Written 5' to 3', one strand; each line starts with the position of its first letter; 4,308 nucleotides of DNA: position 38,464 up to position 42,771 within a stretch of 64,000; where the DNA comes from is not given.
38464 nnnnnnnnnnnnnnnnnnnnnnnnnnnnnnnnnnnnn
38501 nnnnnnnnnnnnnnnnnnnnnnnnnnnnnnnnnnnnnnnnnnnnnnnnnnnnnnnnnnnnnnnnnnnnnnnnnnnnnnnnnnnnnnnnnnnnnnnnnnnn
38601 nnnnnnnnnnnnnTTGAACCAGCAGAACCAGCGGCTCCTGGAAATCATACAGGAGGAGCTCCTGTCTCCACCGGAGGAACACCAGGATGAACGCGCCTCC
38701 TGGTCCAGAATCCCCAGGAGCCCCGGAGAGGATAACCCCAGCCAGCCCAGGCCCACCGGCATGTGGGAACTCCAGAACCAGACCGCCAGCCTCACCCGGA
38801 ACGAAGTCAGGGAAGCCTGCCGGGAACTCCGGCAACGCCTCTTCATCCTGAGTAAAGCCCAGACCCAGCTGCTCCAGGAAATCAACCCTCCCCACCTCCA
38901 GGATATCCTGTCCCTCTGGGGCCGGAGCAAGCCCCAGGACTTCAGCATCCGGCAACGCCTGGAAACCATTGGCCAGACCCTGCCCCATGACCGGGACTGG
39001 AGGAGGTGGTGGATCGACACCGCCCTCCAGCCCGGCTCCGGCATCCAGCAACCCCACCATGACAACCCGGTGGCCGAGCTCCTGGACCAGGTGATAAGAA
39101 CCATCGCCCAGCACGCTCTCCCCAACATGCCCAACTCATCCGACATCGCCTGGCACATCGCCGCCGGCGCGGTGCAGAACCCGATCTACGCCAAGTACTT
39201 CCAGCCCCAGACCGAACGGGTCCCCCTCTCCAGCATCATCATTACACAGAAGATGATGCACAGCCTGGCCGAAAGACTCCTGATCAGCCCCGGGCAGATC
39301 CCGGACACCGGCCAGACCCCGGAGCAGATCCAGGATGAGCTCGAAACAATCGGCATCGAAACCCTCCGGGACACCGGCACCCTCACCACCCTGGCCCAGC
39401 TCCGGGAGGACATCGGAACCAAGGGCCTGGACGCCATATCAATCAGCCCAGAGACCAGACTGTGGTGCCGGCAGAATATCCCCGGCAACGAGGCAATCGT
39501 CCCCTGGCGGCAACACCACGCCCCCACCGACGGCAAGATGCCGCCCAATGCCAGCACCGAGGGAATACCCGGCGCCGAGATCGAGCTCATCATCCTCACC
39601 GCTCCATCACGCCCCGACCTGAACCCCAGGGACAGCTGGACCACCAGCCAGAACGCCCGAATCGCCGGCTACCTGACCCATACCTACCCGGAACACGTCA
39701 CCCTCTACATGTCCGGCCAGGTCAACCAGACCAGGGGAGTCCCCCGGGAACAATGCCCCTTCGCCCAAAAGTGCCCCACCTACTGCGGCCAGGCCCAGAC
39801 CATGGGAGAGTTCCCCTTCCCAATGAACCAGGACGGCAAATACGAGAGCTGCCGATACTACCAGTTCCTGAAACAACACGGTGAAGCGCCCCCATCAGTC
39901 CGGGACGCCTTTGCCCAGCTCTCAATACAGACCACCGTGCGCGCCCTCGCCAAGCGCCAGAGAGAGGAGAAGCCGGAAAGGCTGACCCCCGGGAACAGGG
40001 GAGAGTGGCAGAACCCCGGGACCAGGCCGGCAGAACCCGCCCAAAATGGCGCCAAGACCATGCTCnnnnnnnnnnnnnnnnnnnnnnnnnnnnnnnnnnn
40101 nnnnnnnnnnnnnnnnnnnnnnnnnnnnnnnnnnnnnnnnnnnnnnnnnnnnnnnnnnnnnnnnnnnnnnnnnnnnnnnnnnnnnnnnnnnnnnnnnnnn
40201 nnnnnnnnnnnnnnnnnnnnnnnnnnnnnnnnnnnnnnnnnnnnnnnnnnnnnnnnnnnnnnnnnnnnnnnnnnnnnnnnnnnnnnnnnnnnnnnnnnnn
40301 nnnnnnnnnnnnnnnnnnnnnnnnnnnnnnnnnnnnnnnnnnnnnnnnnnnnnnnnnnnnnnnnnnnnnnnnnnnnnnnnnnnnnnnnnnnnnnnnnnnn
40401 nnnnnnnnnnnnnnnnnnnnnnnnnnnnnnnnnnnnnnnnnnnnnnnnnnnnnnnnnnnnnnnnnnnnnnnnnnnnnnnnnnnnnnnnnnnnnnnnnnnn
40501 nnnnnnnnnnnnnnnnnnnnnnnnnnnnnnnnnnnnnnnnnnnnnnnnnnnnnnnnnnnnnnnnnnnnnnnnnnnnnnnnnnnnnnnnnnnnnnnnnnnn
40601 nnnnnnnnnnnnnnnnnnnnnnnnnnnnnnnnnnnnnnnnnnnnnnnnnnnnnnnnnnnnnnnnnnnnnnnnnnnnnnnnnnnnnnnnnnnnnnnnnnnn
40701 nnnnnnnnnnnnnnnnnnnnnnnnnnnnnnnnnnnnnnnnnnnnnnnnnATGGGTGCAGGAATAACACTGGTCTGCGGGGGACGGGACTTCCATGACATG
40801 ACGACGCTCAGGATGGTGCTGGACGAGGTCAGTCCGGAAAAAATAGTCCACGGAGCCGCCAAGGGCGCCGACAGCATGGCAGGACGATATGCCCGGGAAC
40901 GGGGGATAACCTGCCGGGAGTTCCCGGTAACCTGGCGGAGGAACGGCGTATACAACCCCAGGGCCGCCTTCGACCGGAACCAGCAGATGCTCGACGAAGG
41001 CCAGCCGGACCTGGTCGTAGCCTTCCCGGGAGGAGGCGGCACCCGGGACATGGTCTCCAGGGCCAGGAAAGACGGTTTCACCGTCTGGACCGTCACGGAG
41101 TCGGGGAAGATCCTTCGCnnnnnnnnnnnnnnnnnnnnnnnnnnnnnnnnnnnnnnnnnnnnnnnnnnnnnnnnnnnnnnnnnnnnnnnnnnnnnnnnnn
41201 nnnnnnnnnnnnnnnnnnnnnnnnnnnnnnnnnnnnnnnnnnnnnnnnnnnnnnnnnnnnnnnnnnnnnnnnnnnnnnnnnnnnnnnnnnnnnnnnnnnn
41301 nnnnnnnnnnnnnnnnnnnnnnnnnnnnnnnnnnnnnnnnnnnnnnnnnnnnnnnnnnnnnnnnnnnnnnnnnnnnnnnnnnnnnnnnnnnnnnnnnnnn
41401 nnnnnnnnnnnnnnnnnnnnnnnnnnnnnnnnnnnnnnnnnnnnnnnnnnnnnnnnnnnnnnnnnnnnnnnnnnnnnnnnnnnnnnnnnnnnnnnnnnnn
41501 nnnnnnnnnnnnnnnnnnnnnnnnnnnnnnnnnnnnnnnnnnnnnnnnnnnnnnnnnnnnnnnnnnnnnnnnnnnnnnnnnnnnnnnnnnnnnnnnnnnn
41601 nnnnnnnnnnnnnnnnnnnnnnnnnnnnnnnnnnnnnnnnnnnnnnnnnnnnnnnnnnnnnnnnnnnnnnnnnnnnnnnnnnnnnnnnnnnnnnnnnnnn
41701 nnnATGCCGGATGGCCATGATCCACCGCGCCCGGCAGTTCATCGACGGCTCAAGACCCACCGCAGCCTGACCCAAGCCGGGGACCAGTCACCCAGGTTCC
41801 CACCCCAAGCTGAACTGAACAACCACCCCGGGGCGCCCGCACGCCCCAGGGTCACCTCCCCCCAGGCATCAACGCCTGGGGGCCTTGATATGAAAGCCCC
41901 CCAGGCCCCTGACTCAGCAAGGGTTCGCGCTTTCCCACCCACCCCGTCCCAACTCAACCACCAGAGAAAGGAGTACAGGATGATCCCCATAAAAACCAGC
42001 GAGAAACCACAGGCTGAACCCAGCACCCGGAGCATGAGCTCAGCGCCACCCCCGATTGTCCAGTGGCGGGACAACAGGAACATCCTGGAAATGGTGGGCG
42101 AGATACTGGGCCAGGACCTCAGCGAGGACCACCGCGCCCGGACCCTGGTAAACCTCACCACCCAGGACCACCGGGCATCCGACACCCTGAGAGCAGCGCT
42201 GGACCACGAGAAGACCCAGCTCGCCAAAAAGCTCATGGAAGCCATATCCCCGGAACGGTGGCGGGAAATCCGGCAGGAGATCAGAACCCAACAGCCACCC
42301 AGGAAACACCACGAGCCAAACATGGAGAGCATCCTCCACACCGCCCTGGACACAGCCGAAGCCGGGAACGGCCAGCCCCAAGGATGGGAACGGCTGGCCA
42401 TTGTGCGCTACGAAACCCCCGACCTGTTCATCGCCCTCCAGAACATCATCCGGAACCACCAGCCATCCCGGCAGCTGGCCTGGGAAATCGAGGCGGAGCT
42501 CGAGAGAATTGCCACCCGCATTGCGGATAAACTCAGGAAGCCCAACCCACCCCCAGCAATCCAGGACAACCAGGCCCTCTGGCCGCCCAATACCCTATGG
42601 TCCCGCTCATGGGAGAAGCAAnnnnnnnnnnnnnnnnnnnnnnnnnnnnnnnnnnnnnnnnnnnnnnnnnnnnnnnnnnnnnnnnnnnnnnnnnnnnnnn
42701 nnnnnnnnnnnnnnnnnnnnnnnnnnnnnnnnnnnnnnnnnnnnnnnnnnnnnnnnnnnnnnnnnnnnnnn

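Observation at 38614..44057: Two about-480-aa paralogs of unknown function sharing a C-x5-C-x3-C...C motif followed by (Y/W)QFL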

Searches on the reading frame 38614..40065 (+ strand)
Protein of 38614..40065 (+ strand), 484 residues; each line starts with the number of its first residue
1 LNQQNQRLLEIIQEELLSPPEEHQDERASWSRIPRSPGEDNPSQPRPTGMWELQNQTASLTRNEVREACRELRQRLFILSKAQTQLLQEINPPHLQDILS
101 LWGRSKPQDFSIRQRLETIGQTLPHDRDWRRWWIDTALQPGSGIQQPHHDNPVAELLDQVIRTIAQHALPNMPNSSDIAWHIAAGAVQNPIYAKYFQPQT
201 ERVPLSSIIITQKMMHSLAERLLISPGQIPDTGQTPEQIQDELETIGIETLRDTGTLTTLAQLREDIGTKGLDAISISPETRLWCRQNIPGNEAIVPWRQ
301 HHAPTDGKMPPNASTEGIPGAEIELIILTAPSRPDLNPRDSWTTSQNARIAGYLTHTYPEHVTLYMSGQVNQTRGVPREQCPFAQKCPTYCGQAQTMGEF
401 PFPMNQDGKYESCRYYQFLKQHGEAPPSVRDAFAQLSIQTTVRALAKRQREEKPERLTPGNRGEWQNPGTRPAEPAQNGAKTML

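Call 4: search_protein_families(library=pfam, proteins=[window:38614-40065:+], max_evalue=0.1)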
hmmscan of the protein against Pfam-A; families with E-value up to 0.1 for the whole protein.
window:38614-40065:+ (484 aa): 0 families

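Call 7: search_dna_similar(query=window:38614-40065:+, collection=phages, mode=protein, max_evalue=0.001)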
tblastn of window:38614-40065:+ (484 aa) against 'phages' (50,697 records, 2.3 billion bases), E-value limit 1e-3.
No match.

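Call 9: find_homologous_proteins(query=window:38614-40065:+, max_evalue=0.001)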
Query window:38614-40065:+ (484 aa): 2 proteins with E <= 0.001 among 6606 candidates.
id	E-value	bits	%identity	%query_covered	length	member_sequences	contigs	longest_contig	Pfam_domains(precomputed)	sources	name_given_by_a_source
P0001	0.0e+0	1115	100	100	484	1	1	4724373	-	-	-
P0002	3.6e-220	750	70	99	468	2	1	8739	-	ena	-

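Call 21: search_protein_families(library=phrogs, proteins=[window:38614-40065:+], max_evalue=0.01)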
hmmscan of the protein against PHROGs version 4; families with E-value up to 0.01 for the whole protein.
window:38614-40065:+ (484 aa): 0 families

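Call 59: search_protein_families(library=ncbifam, proteins=[window:38614-40065:+], max_evalue=0.01)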
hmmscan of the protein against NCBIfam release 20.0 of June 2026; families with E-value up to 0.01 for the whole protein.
window:38614-40065:+ (484 aa): 0 families

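Call 60: search_protein_families(library=padloc, proteins=[window:38614-40065:+], max_evalue=0.01)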
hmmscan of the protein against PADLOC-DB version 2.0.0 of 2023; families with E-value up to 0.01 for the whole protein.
window:38614-40065:+ (484 aa): 0 families

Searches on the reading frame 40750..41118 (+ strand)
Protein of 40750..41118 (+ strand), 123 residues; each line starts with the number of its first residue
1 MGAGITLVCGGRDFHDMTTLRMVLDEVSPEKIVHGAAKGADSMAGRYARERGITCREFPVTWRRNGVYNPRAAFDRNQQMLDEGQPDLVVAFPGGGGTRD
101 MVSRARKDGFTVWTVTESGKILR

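Call 4: search_protein_families(library=pfam, proteins=[window:40750-41118:+], max_evalue=0.1)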
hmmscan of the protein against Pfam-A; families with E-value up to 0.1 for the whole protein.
window:40750-41118:+ (123 aa): 1 family
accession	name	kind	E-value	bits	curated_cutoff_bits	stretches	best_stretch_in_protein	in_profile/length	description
PF10686.14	YAcAr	-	2e-15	56.8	28.2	1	7-64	4-65/66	YspA, cpYpsA-related SLOG family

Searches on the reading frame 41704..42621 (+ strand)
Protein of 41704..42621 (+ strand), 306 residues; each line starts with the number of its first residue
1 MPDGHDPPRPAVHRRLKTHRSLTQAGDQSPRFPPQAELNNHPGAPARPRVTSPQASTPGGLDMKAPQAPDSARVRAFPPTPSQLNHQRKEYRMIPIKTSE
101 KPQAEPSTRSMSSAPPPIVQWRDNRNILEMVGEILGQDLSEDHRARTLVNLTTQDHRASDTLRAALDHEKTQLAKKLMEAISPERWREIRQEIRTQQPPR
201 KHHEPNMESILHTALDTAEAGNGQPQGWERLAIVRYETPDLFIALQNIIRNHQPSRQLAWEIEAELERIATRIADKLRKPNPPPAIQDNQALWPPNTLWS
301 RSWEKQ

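Call 4: search_protein_families(library=pfam, proteins=[window:41704-42621:+], max_evalue=0.1)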
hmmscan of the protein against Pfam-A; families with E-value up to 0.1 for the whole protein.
window:41704-42621:+ (306 aa): 1 family
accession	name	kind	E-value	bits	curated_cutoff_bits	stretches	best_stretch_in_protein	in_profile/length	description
PF01706.21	FliG_C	-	0.0013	19.4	23.3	1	159-221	41-104/108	FliG C-terminal domain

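Call 21: search_protein_families(library=phrogs, proteins=[window:41704-42621:+], max_evalue=0.01)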
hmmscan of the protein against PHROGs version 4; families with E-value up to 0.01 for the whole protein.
window:41704-42621:+ (306 aa): 0 families

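Call 59: search_protein_families(library=ncbifam, proteins=[window:41704-42621:+], max_evalue=0.01)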
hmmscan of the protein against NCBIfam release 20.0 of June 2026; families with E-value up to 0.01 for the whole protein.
window:41704-42621:+ (306 aa): 0 families

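Call 60: search_protein_families(library=padloc, proteins=[window:41704-42621:+], max_evalue=0.01)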
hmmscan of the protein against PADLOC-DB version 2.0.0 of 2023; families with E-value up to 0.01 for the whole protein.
window:41704-42621:+ (306 aa): 0 families
